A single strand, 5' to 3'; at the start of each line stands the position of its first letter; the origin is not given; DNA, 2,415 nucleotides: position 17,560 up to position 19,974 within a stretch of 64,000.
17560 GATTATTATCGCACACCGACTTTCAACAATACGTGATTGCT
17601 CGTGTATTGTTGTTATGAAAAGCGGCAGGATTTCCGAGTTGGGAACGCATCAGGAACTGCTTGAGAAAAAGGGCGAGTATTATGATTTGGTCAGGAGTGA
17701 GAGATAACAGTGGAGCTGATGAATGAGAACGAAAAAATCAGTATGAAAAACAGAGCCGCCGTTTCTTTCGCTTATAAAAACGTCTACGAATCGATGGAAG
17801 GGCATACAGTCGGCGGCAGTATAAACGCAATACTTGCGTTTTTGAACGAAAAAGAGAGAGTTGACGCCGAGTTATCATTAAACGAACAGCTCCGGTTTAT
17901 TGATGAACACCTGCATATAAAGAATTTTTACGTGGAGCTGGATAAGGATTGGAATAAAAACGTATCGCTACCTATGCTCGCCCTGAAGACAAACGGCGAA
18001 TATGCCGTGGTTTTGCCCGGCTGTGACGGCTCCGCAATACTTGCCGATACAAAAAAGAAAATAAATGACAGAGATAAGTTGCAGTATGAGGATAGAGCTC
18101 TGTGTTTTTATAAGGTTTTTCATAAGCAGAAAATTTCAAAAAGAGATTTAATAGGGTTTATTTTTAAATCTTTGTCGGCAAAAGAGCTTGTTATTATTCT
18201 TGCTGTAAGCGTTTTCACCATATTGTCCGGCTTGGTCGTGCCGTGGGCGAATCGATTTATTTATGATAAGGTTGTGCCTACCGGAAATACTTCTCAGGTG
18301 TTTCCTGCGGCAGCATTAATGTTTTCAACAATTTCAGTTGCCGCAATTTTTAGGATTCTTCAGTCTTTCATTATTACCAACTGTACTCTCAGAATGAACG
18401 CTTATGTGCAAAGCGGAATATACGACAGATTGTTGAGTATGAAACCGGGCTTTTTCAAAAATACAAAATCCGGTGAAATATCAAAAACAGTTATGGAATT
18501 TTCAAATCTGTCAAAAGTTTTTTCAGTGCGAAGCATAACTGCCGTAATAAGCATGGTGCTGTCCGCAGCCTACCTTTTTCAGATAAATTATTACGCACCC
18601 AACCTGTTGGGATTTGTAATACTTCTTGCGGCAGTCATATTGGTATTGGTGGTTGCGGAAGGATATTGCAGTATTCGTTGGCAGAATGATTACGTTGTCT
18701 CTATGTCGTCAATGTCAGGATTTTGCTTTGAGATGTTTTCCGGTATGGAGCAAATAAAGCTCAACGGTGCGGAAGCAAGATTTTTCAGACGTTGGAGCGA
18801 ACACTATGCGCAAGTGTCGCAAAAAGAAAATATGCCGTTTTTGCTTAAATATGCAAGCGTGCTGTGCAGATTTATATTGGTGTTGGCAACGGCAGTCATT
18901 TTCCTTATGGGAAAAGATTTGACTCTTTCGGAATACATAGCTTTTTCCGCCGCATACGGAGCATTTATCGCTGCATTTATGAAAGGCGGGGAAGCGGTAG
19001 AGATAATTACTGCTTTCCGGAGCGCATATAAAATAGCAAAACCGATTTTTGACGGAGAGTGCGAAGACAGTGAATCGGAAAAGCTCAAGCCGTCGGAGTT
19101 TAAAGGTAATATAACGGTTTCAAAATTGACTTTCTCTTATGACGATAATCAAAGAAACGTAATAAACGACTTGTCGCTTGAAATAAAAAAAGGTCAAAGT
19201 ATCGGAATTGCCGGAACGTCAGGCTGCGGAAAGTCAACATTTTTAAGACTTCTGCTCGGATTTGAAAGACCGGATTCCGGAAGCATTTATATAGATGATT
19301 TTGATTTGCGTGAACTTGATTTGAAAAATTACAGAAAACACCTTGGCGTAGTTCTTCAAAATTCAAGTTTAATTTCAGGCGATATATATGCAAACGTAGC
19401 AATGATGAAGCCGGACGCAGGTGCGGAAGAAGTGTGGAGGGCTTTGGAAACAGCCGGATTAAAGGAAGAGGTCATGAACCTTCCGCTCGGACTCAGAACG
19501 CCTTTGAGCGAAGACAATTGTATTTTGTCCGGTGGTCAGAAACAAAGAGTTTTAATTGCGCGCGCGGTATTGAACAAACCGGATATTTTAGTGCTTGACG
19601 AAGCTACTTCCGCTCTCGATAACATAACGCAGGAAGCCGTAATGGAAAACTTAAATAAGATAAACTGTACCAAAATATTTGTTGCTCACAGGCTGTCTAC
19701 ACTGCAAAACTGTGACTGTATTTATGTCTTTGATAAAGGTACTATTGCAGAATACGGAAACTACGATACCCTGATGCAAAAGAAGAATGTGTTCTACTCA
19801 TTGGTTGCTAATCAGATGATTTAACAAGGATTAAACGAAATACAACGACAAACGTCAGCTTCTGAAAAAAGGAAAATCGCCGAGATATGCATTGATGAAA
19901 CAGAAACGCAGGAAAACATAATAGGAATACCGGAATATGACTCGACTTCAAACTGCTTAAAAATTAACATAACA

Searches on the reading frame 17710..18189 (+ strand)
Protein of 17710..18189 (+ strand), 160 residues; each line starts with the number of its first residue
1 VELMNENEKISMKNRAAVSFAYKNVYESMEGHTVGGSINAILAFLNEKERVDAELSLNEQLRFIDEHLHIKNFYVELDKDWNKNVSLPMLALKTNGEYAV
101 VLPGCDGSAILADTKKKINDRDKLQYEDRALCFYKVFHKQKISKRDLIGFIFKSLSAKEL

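Call 34: search_protein_families(library=pfam, proteins=[window:17710-18189:+], max_evalue=1)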
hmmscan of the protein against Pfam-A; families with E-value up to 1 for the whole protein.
window:17710-18189:+ (160 aa): 0 families
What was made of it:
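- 17710..19824 (+): Second ABC half-transporter with no recognisable peptidase domain. The N-terminal 160 aa match no Pfam family (call 34).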

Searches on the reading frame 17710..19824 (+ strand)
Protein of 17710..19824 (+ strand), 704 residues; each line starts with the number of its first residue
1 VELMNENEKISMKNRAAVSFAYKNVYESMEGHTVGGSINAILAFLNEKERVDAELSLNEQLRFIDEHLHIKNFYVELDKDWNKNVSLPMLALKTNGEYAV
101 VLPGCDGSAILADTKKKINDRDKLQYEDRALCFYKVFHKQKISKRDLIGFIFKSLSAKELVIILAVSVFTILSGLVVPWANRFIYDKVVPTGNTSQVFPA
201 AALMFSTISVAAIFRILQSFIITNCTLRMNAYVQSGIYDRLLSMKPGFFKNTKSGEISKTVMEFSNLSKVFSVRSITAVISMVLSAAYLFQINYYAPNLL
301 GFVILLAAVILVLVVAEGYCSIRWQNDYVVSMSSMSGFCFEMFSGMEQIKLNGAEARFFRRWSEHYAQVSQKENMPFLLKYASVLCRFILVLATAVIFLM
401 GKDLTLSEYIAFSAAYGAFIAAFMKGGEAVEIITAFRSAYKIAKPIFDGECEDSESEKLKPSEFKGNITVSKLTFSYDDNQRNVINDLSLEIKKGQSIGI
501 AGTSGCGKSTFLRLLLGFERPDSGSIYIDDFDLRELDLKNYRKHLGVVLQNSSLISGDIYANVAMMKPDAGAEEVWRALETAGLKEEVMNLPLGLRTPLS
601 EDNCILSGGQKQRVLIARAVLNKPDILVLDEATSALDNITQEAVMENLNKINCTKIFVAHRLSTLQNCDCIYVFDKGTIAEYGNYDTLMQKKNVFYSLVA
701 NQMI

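Call 4: search_protein_families(library=pfam, proteins=[window:17710-19824:+])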
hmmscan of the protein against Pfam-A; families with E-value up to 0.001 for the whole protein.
window:17710-19824:+ (704 aa): 3 families
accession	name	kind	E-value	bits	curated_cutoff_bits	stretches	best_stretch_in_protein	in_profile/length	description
PF00005.33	ABC_tran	-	1.1e-31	110.7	25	1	486-634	2-137/137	ABC transporter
PF00664.28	ABC_membrane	-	1.4e-11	45.1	28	1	160-414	1-259/274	ABC transporter transmembrane region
PF02463.25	SMC_N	-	0.00018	21.4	40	0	569-672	117-209/220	RecF/RecN/SMC N terminal domain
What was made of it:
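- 17710..19824 (+): ABC_membrane and ABC_tran domains (call 4).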

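Call 6: search_protein_families(library=ncbifam, proteins=[window:17710-19824:+], max_evalue=0.01)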
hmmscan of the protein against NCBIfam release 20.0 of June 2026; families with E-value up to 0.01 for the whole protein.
window:17710-19824:+ (704 aa): 188 families (the best 25 are shown)
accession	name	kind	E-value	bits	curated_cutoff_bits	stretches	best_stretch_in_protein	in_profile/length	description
TIGR03797.1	NHLM_micro_ABC2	equivalog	2.3e-169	565.1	709.4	1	48-703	22-686/686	NHLP bacteriocin export ABC transporter permease/ATPase subunit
TIGR01846.1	type_I_sec_HlyB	subfamily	4.3e-98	329.4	725.55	1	64-702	40-692/694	type I secretion system permease/ATPase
TIGR03796.1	NHLM_micro_ABC1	equivalog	8.9e-95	318.4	853.3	1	153-699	147-709/710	NHLP family bacteriocin export ABC transporter peptidase/permease/ATPase subunit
TIGR03375.1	type_I_sec_LssB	subfamily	5.2e-89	299.4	693.1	1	65-692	43-692/696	type I secretion system permease/ATPase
TIGR02204.1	MsbA_rel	hypoth_equivalog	1.4e-76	258.4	780.4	1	164-702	24-575/576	ABC transporter, permease/ATP-binding protein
TIGR02203.1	MsbA_lipidA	equivalog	5.1e-75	253.1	602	1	186-699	43-566/572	lipid A export permease/ATP-binding protein MsbA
TIGR01193.1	bacteriocin_ABC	subfamily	1.3e-72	245.4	523.85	1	135-700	132-707/708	peptide cleavage/export ABC transporter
NF045513.1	HepA_fam_ABC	equivalog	5.4e-72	243.1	725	1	191-697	88-604/610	heterocyst formation ABC transporter subunit HepA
NF052233.1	CphA_assoc_ABC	equivalog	3.8e-66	223.9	880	1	147-703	187-744/766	cyanophycin metabolism-associated ABC transporter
TIGR00958.1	3a01208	subfamily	9.1e-65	219.2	874.6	1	157-699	158-711/711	antigen peptide transporter 2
NF010178.0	PRK13657.1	equivalog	5.7e-64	216.6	733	1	227-703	85-571/588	glucan ABC transporter ATP-binding protein/ permease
TIGR01842.1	type_I_sec_PrtD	subfamily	7.3e-64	216.2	510.15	1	159-691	7-543/544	type I secretion system permease/ATPase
TIGR02857.1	CydD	equivalog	6.2e-62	210.2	435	2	451-672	306-527/529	thiol reductant ABC exporter subunit CydD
NF008379.0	PRK11174.1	equivalog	1.2e-59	202.5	684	1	459-702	341-584/588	heme ABC transporter permease/ATP-binding protein CydD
NF008364.0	PRK11160.1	equivalog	9e-58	196.2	630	1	197-699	60-572/575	heme ABC transporter ATP-binding protein/permease CydC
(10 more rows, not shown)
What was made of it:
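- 17710..19824 (+): Best NCBIfam match is TIGR03797, 565 bits against a cut-off of 709 (call 6).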
